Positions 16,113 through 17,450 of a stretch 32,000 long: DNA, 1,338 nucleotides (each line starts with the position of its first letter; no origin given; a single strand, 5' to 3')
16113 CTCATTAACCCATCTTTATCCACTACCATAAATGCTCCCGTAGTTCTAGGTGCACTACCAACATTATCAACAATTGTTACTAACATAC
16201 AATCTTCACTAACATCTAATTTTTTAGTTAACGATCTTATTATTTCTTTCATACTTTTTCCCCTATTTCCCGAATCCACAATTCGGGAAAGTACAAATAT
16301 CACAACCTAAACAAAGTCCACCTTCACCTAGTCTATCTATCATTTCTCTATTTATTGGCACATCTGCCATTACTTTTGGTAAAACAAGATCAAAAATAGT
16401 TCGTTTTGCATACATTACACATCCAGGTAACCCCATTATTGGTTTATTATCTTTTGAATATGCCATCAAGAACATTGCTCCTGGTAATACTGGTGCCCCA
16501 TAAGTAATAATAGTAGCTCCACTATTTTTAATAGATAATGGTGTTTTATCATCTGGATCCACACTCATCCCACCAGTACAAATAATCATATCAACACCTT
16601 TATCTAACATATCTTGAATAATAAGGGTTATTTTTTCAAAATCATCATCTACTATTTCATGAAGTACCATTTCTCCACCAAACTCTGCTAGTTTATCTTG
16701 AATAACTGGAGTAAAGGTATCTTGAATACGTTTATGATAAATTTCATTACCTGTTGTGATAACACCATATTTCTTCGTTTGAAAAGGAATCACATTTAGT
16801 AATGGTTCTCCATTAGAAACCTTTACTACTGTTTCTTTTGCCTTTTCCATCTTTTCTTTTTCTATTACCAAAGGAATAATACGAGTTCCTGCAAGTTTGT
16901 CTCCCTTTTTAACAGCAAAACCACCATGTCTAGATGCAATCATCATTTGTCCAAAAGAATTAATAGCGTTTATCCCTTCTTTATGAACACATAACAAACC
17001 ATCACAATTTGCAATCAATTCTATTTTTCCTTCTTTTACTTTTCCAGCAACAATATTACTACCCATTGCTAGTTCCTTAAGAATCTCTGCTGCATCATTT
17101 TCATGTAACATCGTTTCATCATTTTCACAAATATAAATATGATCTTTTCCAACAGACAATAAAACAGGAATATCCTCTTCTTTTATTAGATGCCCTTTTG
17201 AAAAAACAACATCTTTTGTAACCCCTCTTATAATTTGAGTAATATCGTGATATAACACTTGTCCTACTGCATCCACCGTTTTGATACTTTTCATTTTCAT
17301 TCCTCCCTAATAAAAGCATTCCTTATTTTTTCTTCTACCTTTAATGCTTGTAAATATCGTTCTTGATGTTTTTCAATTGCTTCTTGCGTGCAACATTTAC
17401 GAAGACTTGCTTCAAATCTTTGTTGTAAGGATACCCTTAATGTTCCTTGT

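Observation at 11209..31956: Self-contained molybdenum island: two diverged NAD(P)H-linked XDH-family hydroxylase modules plus a dedicated, partly unexplained cofactor-maturation and molybdate-import operon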

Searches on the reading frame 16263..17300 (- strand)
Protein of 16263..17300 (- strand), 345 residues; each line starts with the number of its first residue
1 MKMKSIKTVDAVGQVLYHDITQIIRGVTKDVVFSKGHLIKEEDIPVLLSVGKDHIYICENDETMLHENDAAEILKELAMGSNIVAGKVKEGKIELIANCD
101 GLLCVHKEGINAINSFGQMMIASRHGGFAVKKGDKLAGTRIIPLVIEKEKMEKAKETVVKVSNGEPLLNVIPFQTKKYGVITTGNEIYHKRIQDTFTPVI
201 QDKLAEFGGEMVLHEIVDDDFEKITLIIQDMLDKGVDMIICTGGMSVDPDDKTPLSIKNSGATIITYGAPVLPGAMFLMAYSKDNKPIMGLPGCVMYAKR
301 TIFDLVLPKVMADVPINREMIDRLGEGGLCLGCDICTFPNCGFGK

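Call 4: search_protein_families(library=pfam, proteins=[window:16263-17300:-])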
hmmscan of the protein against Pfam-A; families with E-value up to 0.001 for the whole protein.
window:16263-17300:- (345 aa): 1 family
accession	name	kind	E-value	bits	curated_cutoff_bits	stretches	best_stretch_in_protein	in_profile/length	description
PF00994.29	MoCF_biosynth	-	2.1e-24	86.3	26.6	1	179-309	1-141/144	Probable molybdopterin binding domain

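Call 6: search_protein_families(library=ncbifam, proteins=[window:16263-17300:-], max_evalue=0.00001)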
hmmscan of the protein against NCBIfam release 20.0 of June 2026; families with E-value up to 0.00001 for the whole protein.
window:16263-17300:- (345 aa): 8 families
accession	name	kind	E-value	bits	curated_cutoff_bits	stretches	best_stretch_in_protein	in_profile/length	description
TIGR00177.1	molyb_syn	domain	3.7e-19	69.1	85.35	1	177-298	3-138/148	molybdenum cofactor synthesis domain-containing protein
NF011068.0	PRK14498.1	equivalog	8.2e-15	53.9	534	1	177-308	188-323/647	molybdopterin biosynthesis protein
NF011067.0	PRK14497.1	equivalog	2.3e-10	39.6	536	1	181-320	192-328/546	putative molybdopterin biosynthesis protein MoeA/unknown domain fusion protein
NF002947.1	PRK03604.1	equivalog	4.2e-10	39.4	285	1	178-294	148-274/301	bifunctional molybdenum cofactor biosynthesis protein MoaC/MoaB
NF002291.0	PRK01215.1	equivalog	2.4e-09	36.7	293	1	177-257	5-84/264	nicotinamide mononucleotide deamidase-related protein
NF001813.0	PRK00549.1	equivalog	1.8e-08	33.8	379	1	179-253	4-77/414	competence/damage-inducible protein A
TIGR00200.1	cinA_nterm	subfamily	4.8e-08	32.1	243.15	1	177-259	3-84/414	CinA family nicotinamide mononucleotide deamidase-related protein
NF007960.1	PRK10680.1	equivalog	3.5e-06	26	440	0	181-310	186-312/401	molybdopterin molybdotransferase MoeA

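Call 40: search_solved_structures(query=window:16263-17300:-, max_evalue=0.01)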
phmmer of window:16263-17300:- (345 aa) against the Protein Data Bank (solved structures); distinct sequences matched with E-value up to 0.01: 22.
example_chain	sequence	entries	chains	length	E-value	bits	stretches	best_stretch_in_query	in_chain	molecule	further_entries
1uz5_A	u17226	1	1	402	3.2e-08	36.6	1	130-310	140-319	402AA LONG HYPOTHETICAL MOLYBDOPTERIN BIOSYNTHESIS MOEA PROTEIN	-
4lhb_A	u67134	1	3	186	7.2e-06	28.8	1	174-260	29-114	Molybdopterin adenylyltransferase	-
1ihc_A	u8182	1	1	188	0.00025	23.8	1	178-305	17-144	Gephyrin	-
1jlj_A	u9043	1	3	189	0.00026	23.7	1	178-305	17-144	gephyrin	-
2is8_A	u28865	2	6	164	0.00039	23.2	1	178-258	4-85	Molybdopterin biosynthesis enzyme, MoaB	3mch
9s3f_A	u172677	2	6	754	0.00065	22.4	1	178-305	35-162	Isoform 5 of Gephyrin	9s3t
2nqs_A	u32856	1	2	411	0.0012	21.6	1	187-309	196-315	Molybdopterin biosynthesis protein moeA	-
2nqn_A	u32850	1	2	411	0.0012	21.5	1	187-309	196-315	Molybdopterin biosynthesis protein moeA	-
2nqr_A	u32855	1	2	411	0.0012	21.5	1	187-309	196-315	Molybdopterin biosynthesis protein moeA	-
2nqq_A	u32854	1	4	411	0.0012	21.5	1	187-309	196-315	Molybdopterin biosynthesis protein moeA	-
2nqk_A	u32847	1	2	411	0.0012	21.5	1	187-309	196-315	Molybdopterin biosynthesis protein moeA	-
2nrs_A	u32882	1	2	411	0.0012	21.5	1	187-309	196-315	Molybdopterin biosynthesis protein moeA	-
2nro_A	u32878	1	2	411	0.0012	21.5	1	187-309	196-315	Molybdopterin biosynthesis protein moeA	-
1fc5_A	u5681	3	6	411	0.0012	21.5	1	187-309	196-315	MOLYBDOPTERIN BIOSYNTHESIS MOEA PROTEIN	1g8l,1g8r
2nqm_A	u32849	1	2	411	0.0012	21.5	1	187-309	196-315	Molybdopterin biosynthesis protein moeA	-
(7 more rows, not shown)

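Call 71: predict_structure(protein=window:16263-17300:-)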
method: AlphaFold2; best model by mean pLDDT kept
length: 345 residues; sequences in the alignment: 1
mean_pLDDT: 31.1   pTM: 0.27
mean pLDDT of the five models: 31.1, 31.1, 28.5, 27.4, 26.0
residues with pLDDT >= 90: 0; 70-90: 0; 50-70: 43; < 50: 302
segments of 3 or more residues with pLDDT < 50: 1-177, 185-188, 198-200, 202-209, 242-345
pLDDT, mean of each block of 10 residues (from residue 1): 21 20 21 21 26 25 28 28 30 29 23 24 24 23 22 24 23 41 49 47 47 55 58 56 37 30 35 27 31 24 27 30 30 26 23
secondary structure, 60 per line:
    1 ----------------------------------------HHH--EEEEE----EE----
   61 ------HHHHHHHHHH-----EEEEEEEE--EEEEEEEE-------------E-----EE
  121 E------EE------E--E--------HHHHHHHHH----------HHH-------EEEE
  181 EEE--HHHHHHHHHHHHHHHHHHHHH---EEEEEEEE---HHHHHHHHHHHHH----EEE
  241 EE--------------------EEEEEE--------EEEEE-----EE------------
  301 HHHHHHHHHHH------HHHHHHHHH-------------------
elements in order: E46-50 H67-76 E82-89 E92-99 E119-121 H148-156 E177-183 H186-206 E210-217 H221-233 E238-242 E263-268 E277-281 H301-311 H318-326

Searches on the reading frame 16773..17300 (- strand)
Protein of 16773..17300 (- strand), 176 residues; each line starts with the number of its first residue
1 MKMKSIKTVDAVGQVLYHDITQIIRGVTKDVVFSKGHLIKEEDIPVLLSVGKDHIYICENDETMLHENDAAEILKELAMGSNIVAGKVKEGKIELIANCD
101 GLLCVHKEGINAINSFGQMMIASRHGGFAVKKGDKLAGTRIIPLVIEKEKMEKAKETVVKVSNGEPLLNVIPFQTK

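Call 56: search_protein_families(library=pfam, proteins=[window:16773-17300:-], max_evalue=0.05)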
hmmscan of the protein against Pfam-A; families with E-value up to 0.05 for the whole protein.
window:16773-17300:- (176 aa): 2 families
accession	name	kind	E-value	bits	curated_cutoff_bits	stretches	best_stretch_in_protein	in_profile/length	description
PF25744.1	T4_Y13H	-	0.021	15.2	27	0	94-132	15-53/61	Bacteriophage T4 Y13H protein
PF16521.10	Myosin-VI_CBD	-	0.022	15.2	25.8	1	40-76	41-79/90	Myosin VI cargo binding domain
